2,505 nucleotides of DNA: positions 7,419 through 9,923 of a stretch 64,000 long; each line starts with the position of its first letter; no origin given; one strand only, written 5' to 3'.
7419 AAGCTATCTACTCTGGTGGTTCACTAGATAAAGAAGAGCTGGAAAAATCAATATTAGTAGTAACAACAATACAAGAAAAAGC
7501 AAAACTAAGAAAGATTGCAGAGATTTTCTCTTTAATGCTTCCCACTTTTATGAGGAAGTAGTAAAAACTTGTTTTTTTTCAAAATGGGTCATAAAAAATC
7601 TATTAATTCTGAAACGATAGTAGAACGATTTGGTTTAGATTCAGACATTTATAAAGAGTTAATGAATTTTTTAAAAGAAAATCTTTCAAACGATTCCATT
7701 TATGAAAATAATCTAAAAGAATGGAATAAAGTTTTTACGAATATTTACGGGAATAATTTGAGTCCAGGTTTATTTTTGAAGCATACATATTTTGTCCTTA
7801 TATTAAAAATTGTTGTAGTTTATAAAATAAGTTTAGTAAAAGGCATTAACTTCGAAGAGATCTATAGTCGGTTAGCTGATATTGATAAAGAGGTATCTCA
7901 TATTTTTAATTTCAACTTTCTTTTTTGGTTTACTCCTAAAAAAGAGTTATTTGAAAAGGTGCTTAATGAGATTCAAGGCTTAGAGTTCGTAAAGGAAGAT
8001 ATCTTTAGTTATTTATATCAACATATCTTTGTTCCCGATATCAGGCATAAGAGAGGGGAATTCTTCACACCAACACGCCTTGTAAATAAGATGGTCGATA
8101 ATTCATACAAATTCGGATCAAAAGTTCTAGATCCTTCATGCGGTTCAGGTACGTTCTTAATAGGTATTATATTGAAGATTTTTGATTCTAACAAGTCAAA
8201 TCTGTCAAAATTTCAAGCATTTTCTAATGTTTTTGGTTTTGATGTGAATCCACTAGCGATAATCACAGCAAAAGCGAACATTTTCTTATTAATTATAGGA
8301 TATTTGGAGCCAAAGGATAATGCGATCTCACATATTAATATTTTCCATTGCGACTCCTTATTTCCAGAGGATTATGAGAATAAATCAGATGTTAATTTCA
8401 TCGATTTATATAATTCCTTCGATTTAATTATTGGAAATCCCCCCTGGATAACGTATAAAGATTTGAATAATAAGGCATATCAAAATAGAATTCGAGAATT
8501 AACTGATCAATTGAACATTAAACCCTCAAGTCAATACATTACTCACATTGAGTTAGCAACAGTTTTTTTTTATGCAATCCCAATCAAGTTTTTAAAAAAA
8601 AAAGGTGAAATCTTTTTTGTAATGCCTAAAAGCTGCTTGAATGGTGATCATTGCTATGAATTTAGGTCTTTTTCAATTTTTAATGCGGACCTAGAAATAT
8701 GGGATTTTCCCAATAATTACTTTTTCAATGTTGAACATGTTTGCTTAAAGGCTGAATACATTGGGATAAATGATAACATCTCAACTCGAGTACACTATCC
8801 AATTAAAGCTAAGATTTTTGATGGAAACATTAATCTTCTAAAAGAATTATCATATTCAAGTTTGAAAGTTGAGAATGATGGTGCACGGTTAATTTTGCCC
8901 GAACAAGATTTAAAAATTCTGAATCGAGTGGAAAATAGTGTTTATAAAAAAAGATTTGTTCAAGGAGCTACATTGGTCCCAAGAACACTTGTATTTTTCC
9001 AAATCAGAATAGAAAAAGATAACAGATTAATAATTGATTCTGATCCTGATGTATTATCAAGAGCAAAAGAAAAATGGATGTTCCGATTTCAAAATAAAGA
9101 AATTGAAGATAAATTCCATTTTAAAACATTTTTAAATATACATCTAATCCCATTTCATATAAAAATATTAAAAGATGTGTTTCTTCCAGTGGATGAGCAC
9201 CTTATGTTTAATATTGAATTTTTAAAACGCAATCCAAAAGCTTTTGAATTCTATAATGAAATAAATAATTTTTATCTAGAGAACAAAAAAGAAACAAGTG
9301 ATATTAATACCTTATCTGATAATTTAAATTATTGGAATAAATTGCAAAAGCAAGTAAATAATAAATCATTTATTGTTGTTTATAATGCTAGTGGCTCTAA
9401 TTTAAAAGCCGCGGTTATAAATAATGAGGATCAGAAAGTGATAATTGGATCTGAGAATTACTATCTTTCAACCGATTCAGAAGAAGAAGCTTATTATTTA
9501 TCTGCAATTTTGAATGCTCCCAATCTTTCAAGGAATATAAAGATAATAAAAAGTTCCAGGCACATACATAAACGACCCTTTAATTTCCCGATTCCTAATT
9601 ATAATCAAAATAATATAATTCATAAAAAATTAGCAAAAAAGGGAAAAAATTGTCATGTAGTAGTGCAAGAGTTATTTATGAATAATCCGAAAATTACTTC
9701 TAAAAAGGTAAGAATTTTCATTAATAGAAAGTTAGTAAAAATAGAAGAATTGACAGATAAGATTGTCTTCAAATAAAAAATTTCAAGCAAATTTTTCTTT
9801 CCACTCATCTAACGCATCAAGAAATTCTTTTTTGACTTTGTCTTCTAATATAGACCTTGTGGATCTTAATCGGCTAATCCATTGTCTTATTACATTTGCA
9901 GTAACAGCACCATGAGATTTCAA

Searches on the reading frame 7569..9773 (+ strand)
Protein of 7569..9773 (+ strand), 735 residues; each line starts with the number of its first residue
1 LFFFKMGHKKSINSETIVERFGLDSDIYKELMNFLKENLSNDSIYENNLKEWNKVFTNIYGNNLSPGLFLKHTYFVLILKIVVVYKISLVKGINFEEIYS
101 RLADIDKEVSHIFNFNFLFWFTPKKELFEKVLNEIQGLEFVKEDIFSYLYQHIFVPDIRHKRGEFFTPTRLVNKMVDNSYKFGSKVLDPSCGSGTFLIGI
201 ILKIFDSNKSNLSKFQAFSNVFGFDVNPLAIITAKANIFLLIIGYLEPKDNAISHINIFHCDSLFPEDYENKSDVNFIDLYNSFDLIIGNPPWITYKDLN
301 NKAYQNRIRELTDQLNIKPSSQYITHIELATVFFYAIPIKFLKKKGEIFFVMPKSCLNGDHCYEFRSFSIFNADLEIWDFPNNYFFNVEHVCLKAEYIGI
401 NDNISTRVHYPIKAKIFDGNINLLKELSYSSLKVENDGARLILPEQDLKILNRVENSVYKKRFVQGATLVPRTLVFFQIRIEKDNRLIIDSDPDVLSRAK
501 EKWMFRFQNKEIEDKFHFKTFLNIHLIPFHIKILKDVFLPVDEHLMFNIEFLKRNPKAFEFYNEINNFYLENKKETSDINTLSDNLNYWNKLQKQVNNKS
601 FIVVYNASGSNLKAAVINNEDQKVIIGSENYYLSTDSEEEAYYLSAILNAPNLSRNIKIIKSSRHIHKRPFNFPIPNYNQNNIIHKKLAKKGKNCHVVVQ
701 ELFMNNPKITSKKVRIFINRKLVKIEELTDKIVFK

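Call 60: search_protein_families(library=pfam, proteins=[window:7569-9773:+], max_evalue=0.00001)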
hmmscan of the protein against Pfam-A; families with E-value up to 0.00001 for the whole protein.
window:7569-9773:+ (735 aa): 2 families
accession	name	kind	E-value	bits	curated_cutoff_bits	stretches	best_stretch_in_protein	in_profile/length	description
PF02384.22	N6_Mtase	-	3.1e-14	53.4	20.4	1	144-358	4-189/311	N-6 DNA Methylase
PF07669.17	Eco57I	-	6.9e-12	46.2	25.3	1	220-380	2-165/171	Eco57I restriction-modification methylase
